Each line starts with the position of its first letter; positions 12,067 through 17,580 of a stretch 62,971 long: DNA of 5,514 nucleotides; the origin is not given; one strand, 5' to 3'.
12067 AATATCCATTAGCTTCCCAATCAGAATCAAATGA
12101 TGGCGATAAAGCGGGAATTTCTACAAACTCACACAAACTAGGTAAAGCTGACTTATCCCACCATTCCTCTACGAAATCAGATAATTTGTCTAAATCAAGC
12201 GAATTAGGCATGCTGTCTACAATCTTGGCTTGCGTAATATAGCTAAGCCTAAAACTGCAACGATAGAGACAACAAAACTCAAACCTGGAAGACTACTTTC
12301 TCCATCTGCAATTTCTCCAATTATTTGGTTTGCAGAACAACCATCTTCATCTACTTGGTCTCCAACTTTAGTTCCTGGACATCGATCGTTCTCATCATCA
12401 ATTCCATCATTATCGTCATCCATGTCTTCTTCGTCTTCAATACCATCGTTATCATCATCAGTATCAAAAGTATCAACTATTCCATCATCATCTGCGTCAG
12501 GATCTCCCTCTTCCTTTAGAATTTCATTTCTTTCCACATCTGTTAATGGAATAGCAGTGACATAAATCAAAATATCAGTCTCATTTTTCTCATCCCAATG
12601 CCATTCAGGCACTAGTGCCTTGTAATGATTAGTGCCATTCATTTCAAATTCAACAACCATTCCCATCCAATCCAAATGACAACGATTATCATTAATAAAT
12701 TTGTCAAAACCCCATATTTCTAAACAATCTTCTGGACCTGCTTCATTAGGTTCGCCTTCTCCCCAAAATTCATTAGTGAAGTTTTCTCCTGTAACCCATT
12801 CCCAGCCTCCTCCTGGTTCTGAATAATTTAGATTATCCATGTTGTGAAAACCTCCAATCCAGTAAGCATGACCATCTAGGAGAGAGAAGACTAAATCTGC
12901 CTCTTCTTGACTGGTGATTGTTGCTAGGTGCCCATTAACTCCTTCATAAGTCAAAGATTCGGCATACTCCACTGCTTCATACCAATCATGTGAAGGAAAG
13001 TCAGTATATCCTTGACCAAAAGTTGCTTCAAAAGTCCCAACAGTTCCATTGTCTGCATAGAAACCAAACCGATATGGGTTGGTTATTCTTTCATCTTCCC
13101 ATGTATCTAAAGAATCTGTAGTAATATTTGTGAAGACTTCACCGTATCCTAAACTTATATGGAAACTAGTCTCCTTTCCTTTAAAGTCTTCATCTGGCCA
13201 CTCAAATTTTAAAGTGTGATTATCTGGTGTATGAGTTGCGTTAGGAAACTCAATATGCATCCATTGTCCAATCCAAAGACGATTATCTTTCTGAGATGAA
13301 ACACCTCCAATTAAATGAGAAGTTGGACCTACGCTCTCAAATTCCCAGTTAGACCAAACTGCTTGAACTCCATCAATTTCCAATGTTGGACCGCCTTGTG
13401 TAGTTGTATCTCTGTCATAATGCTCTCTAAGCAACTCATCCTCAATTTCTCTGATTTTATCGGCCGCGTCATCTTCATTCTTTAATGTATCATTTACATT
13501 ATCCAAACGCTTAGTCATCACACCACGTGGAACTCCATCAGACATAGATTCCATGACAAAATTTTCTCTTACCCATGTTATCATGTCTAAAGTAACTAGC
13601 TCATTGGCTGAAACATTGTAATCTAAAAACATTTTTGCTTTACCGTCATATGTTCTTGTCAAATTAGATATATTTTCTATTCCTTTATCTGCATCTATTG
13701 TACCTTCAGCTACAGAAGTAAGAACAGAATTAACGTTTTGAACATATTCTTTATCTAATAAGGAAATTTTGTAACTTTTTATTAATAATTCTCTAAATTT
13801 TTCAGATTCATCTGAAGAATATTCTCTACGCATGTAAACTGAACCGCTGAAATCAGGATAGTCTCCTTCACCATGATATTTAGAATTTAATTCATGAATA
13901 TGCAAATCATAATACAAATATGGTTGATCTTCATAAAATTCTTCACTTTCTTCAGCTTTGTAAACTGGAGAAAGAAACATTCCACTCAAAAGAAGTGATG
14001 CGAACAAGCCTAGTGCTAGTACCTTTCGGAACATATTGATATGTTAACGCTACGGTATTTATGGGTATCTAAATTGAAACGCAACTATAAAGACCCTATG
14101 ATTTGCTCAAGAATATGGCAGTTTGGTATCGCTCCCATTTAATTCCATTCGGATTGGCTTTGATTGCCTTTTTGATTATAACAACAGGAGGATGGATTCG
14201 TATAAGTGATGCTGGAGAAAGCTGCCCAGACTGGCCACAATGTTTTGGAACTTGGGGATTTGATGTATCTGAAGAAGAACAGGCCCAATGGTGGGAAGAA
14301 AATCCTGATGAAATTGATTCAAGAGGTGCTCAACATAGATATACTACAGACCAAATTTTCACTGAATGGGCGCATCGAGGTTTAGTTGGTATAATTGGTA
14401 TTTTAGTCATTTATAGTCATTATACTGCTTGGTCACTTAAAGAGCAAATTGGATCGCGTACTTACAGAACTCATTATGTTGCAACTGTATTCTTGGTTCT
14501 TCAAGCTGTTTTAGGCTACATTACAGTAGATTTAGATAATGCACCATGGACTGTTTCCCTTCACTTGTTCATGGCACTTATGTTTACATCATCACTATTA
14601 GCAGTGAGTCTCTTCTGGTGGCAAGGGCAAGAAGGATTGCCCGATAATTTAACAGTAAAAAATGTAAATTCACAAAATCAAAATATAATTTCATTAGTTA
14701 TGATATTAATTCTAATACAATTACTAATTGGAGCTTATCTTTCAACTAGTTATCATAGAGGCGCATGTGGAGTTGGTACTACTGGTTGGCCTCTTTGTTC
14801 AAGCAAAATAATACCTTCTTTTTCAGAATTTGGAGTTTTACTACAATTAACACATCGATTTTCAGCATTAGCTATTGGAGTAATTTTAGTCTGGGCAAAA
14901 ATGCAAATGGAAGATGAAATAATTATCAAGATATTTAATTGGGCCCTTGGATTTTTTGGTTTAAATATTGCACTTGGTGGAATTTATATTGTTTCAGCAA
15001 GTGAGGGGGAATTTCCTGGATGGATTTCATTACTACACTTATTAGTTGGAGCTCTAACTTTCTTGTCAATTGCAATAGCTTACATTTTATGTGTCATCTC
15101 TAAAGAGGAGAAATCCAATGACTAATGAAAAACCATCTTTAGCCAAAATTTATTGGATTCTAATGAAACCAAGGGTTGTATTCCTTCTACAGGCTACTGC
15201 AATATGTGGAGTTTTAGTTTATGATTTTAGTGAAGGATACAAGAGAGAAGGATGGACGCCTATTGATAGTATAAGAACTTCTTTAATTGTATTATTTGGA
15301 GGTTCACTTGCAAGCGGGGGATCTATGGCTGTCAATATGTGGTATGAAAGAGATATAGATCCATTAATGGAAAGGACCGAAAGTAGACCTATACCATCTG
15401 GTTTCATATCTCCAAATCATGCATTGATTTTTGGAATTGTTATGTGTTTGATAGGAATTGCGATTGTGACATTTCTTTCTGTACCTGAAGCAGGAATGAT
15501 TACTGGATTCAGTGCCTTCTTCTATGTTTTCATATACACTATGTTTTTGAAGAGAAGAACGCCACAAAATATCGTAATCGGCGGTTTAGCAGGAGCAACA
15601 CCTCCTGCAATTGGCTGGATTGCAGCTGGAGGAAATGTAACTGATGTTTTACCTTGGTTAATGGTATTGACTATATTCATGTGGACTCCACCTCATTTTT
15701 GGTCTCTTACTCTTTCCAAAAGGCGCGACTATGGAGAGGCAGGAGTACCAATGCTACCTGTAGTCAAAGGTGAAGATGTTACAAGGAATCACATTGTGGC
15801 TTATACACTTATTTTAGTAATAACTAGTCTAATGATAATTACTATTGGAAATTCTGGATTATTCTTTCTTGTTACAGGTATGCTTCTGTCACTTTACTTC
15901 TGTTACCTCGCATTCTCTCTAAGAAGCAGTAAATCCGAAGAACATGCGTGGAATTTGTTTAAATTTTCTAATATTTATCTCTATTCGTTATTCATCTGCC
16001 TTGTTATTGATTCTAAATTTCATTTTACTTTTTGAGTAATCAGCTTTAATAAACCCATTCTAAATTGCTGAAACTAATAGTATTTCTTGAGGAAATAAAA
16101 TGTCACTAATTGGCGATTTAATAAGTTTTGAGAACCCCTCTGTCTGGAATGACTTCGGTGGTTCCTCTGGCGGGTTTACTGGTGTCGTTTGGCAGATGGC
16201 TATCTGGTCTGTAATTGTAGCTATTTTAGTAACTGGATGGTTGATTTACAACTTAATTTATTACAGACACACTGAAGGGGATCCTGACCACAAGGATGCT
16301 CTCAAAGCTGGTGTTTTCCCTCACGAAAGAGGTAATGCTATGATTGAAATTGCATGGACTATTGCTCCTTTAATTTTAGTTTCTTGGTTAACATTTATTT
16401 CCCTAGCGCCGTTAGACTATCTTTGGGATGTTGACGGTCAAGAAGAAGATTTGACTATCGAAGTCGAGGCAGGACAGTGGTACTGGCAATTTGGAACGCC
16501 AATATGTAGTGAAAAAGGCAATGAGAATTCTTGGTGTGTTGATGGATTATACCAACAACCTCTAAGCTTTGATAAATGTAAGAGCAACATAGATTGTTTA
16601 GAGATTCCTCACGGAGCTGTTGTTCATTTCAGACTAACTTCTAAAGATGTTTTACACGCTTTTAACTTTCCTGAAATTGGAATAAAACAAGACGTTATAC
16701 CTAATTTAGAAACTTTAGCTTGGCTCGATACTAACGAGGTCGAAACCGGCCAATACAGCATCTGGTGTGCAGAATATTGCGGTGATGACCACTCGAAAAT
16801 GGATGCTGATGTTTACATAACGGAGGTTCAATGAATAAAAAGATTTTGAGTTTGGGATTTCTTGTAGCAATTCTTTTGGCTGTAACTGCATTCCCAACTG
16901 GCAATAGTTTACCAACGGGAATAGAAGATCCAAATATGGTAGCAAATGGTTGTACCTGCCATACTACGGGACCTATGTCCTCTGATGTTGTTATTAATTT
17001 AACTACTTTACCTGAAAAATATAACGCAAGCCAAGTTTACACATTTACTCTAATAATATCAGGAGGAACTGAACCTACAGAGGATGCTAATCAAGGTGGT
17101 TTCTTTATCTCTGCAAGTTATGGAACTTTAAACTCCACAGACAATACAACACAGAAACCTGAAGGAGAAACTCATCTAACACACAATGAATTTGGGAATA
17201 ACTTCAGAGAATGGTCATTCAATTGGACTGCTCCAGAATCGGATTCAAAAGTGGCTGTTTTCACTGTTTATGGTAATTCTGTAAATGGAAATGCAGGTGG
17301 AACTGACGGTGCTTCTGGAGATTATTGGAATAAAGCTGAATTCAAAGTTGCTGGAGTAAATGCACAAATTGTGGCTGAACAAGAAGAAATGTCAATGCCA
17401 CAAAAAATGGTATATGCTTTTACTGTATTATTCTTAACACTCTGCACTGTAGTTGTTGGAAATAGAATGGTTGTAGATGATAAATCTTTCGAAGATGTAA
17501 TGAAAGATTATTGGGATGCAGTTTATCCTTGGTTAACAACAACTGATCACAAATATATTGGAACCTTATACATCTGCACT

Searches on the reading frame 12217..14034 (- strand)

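Call 6: search_protein_families(library=pfam, proteins=[window:12217-14034:-], max_evalue=0.01)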
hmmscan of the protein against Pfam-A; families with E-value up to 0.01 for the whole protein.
window:12217-14034:- (605 aa): 1 family
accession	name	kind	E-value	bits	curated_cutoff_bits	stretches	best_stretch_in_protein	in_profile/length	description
PF00059.27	Lectin_C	-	1.7e-08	35.6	22.6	1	366-453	15-98/107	Lectin C-type domain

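Call 22: search_protein_families(library=ncbifam, proteins=[window:12217-14034:-], max_evalue=1)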
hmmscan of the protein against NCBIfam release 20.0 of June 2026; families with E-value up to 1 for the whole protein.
window:12217-14034:- (605 aa): 1 family
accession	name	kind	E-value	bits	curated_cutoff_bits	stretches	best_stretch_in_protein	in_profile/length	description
NF053612.1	anchor_PA1041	equivalog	0.00089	19.3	250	1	537-571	75-109/236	PA1041 family peptidoglycan-binding anchor lipoprotein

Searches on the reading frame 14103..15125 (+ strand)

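Call 6: search_protein_families(library=pfam, proteins=[window:14103-15125:+], max_evalue=0.01)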
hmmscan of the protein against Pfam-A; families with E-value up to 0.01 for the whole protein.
window:14103-15125:+ (340 aa): 1 family
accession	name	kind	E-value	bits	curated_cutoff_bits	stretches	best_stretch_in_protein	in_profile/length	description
PF02628.20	COX15-CtaA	-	4.7e-37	128.1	29.9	1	16-322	5-320/322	Cytochrome oxidase assembly protein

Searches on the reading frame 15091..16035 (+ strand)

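Call 6: search_protein_families(library=pfam, proteins=[window:15091-16035:+], max_evalue=0.01)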
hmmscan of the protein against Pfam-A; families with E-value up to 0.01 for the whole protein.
window:15091-16035:+ (314 aa): 1 family
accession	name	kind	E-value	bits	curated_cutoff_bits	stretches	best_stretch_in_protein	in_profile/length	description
PF01040.23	UbiA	-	7.3e-62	209.3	34.2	1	60-295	18-250/250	UbiA prenyltransferase family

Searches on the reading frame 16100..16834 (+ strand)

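Call 6: search_protein_families(library=pfam, proteins=[window:16100-16834:+], max_evalue=0.01)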
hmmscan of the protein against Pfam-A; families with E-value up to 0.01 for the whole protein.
window:16100-16834:+ (244 aa): 2 families
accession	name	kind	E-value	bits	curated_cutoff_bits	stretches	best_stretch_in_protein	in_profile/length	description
PF00116.26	COX2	-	8.6e-12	45.5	22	1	118-235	1-114/120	Cytochrome C oxidase subunit II, periplasmic domain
PF02790.20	COX2_TM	-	0.0051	17.4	22.8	0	36-102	29-86/88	Cytochrome C oxidase subunit II, transmembrane domain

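Call 22: search_protein_families(library=ncbifam, proteins=[window:16100-16834:+], max_evalue=1)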
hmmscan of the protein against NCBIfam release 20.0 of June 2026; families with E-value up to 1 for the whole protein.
window:16100-16834:+ (244 aa): 6 families
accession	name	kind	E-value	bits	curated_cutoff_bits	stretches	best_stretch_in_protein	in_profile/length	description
TIGR02866.1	CoxB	equivalog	2.1e-38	131.9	147.7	1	31-241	14-192/202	cytochrome c oxidase subunit II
NF050117.1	aa3_CtaC_Actin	exception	4.7e-30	104.6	250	1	33-240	40-232/244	aa3-type cytochrome oxidase subunit II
TIGR01433.1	CyoA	equivalog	3.6e-09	36.3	266.2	2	163-237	137-209/226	ubiquinol oxidase subunit II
NF007816.0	PRK10525.1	equivalog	4.2e-07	29.4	511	1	164-238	150-222/318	cytochrome o ubiquinol oxidase subunit II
TIGR01432.1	QOXA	equivalog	2e-06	27.3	240.95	2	44-133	45-131/227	cytochrome aa3 quinol oxidase subunit II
TIGR04246.1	nitrous_NosZ_Gp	equivalog_domain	0.011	14.1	625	1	164-236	498-572/578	Sec-dependent nitrous-oxide reductase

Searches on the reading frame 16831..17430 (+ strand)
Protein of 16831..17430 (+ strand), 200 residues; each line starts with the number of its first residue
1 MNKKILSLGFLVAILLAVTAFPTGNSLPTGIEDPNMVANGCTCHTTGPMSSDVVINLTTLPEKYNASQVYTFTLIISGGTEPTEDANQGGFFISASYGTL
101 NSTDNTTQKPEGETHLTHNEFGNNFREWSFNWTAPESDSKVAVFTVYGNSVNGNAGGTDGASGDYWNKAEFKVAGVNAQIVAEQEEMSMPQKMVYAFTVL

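Call 81: search_protein_families(library=pfam, proteins=[window:16831-17430:+], max_evalue=10)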
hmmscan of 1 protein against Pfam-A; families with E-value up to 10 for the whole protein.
window:16831-17430:+ (200 aa): 0 families

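Call 82: search_solved_structures(query=window:16831-17430:+, max_evalue=10, show_alignments=2)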
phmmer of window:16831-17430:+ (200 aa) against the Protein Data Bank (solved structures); distinct sequences matched with E-value up to 10: 4.
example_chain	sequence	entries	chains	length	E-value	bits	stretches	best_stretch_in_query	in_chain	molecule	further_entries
9g7p_AAA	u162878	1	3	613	0.012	18.4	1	50-146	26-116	Shewanella putrefaciens PE-like toxin catalytically inactive mutant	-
2lgz_A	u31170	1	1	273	0.17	14.6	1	123-179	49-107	Dolichyl-diphosphooligosaccharide--protein glycosyltransferase subunit STT3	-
6c26_A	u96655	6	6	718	0.82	12.4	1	123-176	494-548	Dolichyl-diphosphooligosaccharide--protein glycosyltransferase subunit STT3 | Dolichyl-diphosphooligosaccharide--protein glycotransferase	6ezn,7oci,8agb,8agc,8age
5mj3_C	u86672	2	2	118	2.2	11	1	143-187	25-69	ALPHABODY MA12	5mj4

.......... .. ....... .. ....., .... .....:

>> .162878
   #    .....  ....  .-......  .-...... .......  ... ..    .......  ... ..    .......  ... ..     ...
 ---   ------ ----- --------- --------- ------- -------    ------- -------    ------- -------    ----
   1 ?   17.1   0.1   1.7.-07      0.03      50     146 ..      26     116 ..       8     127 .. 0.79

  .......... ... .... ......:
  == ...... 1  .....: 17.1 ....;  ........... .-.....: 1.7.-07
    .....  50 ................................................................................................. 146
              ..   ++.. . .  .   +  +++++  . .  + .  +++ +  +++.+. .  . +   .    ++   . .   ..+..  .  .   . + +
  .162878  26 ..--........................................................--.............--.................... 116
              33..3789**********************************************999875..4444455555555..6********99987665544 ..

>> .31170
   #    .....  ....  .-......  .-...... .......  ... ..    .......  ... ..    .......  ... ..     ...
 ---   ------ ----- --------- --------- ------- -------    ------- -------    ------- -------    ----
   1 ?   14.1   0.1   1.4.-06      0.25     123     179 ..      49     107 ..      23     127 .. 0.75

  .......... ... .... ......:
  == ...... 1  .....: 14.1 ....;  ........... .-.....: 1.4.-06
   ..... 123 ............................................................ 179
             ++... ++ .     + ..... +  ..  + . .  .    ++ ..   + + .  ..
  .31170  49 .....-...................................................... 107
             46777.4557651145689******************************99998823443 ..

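Call 83: search_protein_families(library=ncbifam, proteins=[window:16831-17430:+], max_evalue=10)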
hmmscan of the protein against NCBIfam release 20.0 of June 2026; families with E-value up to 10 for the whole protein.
window:16831-17430:+ (200 aa): 3 families
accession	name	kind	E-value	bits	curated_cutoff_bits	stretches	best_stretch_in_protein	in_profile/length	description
NF041895.1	choice_anch_V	domain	4.7e-25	88.4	42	1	11-171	2-149/150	choice-of-anchor V domain-containing protein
NF041894.1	MXAN_6652_fam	equivalog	6.9e-13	48.6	200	1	11-173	4-153/203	MXAN_6652 family MXYO-CTERM-anchored protein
NF004930.0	PRK06287.1-1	subfamily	0.07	13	142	1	2-55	3-57/110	cobalt transport protein CbiN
